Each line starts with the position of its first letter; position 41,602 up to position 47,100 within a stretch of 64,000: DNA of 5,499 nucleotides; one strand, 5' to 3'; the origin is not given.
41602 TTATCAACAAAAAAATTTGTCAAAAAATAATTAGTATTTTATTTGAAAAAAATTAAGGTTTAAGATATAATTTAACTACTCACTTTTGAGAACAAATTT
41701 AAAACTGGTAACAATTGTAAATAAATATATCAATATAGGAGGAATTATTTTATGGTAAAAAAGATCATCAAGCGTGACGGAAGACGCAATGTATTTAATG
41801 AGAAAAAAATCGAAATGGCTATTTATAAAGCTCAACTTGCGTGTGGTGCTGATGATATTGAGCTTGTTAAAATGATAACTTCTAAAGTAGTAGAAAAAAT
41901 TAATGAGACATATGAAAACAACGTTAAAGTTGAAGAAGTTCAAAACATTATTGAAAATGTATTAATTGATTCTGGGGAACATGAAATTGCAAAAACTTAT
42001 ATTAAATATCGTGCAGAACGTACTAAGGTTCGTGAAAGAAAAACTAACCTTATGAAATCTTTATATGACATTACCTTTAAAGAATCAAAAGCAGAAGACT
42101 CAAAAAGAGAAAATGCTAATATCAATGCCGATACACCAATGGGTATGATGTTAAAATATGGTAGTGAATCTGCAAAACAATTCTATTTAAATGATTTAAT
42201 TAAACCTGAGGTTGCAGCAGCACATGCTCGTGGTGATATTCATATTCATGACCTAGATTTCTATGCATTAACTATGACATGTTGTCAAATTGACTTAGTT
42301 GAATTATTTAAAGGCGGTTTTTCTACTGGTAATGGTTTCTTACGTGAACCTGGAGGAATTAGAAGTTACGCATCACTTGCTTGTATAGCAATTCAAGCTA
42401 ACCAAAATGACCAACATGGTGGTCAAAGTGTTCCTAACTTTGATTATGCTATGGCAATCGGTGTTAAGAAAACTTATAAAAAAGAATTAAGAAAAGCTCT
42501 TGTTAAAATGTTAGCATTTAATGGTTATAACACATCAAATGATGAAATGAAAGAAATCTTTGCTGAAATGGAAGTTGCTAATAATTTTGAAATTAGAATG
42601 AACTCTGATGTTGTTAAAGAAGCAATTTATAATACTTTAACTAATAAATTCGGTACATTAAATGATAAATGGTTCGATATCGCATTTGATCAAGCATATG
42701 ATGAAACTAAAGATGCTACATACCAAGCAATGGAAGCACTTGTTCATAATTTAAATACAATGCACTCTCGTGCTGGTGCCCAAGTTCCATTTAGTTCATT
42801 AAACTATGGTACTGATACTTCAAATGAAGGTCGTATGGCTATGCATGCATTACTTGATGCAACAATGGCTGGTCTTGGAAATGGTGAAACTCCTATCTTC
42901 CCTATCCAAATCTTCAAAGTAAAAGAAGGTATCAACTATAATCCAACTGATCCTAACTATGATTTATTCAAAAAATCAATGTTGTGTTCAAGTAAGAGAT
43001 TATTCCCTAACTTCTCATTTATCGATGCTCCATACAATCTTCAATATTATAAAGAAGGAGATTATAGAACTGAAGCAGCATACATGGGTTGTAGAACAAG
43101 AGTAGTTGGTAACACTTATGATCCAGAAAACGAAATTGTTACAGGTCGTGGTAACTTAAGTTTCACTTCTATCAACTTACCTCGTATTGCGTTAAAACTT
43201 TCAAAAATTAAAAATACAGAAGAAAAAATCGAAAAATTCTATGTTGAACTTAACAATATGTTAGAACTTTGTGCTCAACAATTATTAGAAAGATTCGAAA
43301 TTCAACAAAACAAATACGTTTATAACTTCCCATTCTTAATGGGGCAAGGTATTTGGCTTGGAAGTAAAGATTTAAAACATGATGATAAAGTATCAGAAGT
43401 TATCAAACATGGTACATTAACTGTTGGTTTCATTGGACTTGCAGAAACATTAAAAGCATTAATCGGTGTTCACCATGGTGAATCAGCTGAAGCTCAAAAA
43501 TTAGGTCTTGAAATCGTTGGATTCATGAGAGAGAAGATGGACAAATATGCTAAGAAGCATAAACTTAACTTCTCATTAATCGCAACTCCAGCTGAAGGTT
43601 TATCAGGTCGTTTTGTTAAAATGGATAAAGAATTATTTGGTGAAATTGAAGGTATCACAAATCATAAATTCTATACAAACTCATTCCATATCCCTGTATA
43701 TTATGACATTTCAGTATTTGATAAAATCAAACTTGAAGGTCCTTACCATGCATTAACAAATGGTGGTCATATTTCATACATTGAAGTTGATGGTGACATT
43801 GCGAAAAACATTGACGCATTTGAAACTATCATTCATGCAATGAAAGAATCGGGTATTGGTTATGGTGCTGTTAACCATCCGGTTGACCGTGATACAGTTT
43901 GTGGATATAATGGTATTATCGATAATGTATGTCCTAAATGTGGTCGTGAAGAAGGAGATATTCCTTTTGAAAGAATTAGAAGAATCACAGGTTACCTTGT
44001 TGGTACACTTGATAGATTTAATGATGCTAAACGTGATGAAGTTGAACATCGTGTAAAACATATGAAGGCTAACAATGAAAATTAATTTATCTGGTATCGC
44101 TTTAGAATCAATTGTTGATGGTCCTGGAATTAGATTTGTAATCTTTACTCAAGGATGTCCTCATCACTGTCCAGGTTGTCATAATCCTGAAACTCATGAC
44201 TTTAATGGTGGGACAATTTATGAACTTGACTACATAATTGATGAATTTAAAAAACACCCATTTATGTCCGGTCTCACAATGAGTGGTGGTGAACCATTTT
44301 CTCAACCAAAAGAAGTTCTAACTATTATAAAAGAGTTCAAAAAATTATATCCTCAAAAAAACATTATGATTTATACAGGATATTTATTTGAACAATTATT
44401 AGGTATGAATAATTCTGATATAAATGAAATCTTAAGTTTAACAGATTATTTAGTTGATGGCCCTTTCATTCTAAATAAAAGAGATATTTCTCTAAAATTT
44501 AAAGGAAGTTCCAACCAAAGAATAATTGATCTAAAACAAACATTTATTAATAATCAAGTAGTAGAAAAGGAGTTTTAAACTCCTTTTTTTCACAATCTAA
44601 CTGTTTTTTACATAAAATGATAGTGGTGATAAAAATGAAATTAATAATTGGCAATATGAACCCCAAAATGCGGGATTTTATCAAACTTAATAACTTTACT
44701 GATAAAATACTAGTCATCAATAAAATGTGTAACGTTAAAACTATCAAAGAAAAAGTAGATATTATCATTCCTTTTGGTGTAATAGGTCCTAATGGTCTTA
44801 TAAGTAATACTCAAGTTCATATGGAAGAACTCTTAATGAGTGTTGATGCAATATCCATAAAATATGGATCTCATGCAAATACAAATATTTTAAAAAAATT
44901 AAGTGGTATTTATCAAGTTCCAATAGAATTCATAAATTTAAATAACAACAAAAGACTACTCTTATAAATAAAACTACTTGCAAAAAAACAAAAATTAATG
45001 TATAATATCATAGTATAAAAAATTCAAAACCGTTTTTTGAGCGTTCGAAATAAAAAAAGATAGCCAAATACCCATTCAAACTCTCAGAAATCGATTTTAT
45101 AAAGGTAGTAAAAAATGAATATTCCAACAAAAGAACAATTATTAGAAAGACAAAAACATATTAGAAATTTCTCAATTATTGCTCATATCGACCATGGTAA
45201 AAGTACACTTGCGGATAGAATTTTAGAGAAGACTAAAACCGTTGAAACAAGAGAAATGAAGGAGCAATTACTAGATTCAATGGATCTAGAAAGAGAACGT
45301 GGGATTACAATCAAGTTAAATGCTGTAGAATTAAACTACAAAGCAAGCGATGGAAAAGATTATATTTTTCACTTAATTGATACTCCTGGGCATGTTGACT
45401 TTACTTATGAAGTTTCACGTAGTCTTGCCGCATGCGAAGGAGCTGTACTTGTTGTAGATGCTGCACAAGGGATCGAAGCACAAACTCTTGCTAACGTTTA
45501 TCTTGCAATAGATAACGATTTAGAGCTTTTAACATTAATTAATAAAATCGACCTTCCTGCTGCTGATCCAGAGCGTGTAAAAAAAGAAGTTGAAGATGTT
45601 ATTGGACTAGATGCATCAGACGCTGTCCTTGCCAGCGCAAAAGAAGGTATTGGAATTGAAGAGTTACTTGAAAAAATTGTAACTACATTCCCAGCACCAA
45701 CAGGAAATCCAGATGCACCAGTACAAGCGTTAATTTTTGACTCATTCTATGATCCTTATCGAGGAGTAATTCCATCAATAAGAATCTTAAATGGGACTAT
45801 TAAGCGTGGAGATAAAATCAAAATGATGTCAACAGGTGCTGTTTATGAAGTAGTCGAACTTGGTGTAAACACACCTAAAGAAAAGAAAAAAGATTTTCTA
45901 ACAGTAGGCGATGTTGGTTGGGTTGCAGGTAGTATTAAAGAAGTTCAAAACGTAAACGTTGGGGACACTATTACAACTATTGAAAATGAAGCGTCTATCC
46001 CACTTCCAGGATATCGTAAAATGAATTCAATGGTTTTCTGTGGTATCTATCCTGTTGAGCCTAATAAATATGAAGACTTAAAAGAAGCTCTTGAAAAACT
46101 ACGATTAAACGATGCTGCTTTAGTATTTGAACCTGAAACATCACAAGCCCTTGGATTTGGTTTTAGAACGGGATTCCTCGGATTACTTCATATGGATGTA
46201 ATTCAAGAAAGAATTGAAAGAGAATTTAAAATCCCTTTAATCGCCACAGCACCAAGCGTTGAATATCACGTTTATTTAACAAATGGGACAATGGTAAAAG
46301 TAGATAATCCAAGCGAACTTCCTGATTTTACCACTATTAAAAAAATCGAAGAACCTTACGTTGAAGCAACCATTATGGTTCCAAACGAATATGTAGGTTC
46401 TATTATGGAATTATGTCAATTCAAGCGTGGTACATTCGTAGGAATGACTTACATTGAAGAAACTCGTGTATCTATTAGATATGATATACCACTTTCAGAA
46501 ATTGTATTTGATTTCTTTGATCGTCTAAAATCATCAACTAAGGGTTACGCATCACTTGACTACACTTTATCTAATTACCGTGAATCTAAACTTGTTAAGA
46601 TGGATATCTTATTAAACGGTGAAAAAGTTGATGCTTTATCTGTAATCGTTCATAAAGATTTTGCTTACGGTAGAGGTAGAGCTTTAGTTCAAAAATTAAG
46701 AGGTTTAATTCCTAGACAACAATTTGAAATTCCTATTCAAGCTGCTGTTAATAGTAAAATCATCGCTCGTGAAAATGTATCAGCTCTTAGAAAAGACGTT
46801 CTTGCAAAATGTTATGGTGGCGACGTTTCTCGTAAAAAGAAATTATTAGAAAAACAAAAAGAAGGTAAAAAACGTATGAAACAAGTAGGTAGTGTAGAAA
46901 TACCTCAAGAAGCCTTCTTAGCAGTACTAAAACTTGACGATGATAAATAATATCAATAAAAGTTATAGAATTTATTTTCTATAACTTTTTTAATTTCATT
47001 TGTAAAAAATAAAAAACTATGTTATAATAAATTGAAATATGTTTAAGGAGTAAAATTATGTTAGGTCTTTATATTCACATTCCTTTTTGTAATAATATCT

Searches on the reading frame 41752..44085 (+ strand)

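Call 21: search_protein_families(library=ncbifam, proteins=[window:41752-44085:+], max_evalue=1e-10)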
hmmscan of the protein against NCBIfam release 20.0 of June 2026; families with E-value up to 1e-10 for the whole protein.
window:41752-44085:+ (777 aa): 11 families
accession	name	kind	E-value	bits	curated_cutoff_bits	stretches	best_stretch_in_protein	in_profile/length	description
NF005497.0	PRK07111.1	equivalog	0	1102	764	1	1-772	1-745/746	anaerobic ribonucleoside triphosphate reductase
NF011292.0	PRK14704.1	equivalog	2.1e-246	819.4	736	2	313-770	171-617/618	anaerobic ribonucleoside triphosphate reductase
TIGR02487.1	NrdD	equivalog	1.2e-187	625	326.35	2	308-770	142-581/581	anaerobic ribonucleoside-triphosphate reductase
NF006732.0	PRK09263.1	equivalog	4.3e-140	468.4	657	1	3-775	3-710/712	anaerobic ribonucleoside-triphosphate reductase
NF006126.0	PRK08270.1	equivalog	9.8e-64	215.8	548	1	2-770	2-681/684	ribonucleoside triphosphate reductase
NF006358.0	PRK08579.1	equivalog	1.7e-20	72.8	585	1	467-769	333-621/624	anaerobic ribonucleoside triphosphate reductase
NF006127.0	PRK08271.1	equivalog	4.4e-19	68.4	545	1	551-770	416-627/631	anaerobic ribonucleoside-triphosphate reductase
NF005010.0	PRK06406.1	subfamily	4.1e-15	55.1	1125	1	1-100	3-105/771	vitamin B12-dependent ribonucleotide reductase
NF006207.0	PRK08332.1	equivalog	3e-14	51.3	2400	1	2-101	3-103/1684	vitamin B12-dependent ribonucleotide reductase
NF009028.0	PRK12364.1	equivalog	1.4e-13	49.8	1377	1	4-110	2-111/842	ribonucleoside-diphosphate reductase subunit alpha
NF005544.0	PRK07207.1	equivalog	4.3e-12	44.7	965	1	3-103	34-143/965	ribonucleoside-diphosphate reductase subunit alpha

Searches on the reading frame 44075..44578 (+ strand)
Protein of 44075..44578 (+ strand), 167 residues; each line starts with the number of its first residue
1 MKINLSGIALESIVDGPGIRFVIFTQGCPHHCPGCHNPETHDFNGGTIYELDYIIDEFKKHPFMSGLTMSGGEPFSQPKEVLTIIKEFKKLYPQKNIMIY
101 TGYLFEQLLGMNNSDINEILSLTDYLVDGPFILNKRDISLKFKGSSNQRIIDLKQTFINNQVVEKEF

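Call 21: search_protein_families(library=ncbifam, proteins=[window:44075-44578:+], max_evalue=1e-10)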
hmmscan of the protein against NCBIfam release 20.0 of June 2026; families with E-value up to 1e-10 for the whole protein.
window:44075-44578:+ (167 aa): 14 families
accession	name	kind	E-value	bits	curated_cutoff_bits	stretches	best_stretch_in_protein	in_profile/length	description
TIGR02491.1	NrdG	equivalog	4.9e-47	159.7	126.1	1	5-154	2-154/154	anaerobic ribonucleoside-triphosphate reductase activating protein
NF008335.0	PRK11121.1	equivalog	6.7e-28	97.4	199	1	13-153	11-153/154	anaerobic ribonucleoside-triphosphate reductase-activating protein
TIGR02493.1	PFLA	equivalog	9.3e-21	74.3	231.75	1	12-126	9-122/235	pyruvate formate-lyase-activating protein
TIGR02494.1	PFLE_PFLC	subfamily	1.2e-16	60.9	174.35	1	12-50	8-46/293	glycyl-radical enzyme activating protein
TIGR04041.1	activase_YjjW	hypoth_equivalog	1.8e-15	57.1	250.2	1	11-41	10-40/276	YjjW family glycine radical enzyme activase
NF008356.0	PRK11145.1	equivalog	5.4e-15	55.3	375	1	13-158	15-158/246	pyruvate formate lyase 1-activating protein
NF048010.1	SfplDhtActHpsHDes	equivalog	1.1e-14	54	430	0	12-49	15-52/298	(2S)-3-sulfopropanediol dehydratase activating enzyme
TIGR02495.1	NrdG2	equivalog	2e-14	53.4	131.15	1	7-91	4-89/193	anaerobic ribonucleoside-triphosphate reductase activating protein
NF043069.1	T4HPD_activ_SAM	equivalog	6.6e-14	52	425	0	10-49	9-48/299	trans-4-hydroxy-L-proline dehydratase activase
TIGR02826.1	RNR_activ_nrdG3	equivalog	2.1e-13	50.4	151.7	1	23-155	20-140/148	anaerobic ribonucleoside-triphosphate reductase activating protein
TIGR04003.1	rSAM_BssD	equivalog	3.8e-12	46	496.45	0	11-45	9-43/314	[benzylsuccinate synthase]-activating enzyme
TIGR04395.1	cutC_activ_rSAM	equivalog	1.4e-11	44.2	360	0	12-52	14-54/309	choline TMA-lyase-activating enzyme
NF033719.1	ind_deCO2_activ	equivalog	4.2e-11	42.7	425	0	12-52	10-50/302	indoleacetate decarboxylase activase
NF048008.1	SfplDhtActHpfHKleb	equivalog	9.1e-11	41.6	500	0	12-42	9-39/308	(2S)-3-sulfopropanediol dehydratase activating enzyme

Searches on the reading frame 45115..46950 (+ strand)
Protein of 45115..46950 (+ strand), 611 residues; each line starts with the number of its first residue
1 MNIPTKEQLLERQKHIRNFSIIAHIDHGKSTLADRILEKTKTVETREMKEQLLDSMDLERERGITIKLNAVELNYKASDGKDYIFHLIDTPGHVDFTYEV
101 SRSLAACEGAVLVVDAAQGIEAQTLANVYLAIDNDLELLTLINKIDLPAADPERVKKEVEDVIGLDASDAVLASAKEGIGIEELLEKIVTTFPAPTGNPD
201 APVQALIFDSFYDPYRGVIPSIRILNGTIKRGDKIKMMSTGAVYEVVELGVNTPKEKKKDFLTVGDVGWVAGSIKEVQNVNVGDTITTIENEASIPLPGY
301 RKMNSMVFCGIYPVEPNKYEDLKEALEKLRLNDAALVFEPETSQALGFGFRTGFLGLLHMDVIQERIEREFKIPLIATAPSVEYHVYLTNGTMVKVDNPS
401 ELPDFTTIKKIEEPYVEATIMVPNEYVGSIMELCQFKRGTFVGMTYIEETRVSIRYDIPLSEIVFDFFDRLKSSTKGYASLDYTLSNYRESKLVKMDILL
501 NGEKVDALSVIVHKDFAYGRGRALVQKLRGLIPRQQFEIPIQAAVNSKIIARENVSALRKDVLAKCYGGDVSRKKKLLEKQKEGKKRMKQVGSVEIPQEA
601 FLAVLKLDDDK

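Call 7: search_protein_families(library=ncbifam, proteins=[window:45115-46950:+])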
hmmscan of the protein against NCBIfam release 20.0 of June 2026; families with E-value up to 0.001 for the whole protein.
window:45115-46950:+ (611 aa): 38 families (the best 25 are shown)
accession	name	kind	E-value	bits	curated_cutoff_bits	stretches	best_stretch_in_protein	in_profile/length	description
TIGR01393.1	lepA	equivalog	4.9e-304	1009.3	533.9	1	14-608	1-595/595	translation elongation factor 4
TIGR01394.1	TypA_BipA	equivalog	1.5e-60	205.1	757.3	2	16-296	1-294/594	translational GTPase TypA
TIGR00484.1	EF-G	equivalog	8.3e-54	182.9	659.4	3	14-189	8-183/691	elongation factor G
NF009381.0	PRK12740.1-5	subfamily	8.7e-53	179.7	583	3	12-164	5-155/692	elongation factor G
NF012153.1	tet_protect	equivalog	4.9e-45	153.9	775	2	18-163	2-145/614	tetracycline resistance ribosomal protection protein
TIGR00490.1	aEF-2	equivalog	1.5e-44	152.2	738.45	2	7-146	10-149/720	elongation factor EF-2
NF009891.0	PRK13351.1-1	equivalog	1.4e-43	149.5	597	3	13-163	6-154/681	elongation factor G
NF007583.0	PRK10218.1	equivalog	5.8e-41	140.2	1260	1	15-492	4-476/607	ribosome-dependent GTPase TypA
NF001964.0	PRK00741.1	equivalog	4.5e-38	131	473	2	8-192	4-192/529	peptide chain release factor 3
TIGR00503.1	prfC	equivalog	4.6e-32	111.1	466.95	2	8-168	3-165/527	peptide chain release factor 3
NF033148.1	tet_protect_M_W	exception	4.8e-32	111.1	1100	2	16-164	3-149/639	TetM/TetW/TetO/TetS family tetracycline resistance ribosomal protection protein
NF000120.3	47473_otr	exception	3e-30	105.4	900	2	18-161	4-145/608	tetracycline resistance ribosomal protection protein Otr(A)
NF009379.0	PRK12740.1-3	equivalog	8.1e-30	104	513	2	12-151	4-141/674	elongation factor G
NF009377.1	PRK12740.1-1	equivalog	2.3e-27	95.7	890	2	10-187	7-184/700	elongation factor G-like protein EF-G2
NF058620.1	EFG2_Bacteroid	exception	2.7e-27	95.5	1000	2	13-164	6-155/717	elongation factor G2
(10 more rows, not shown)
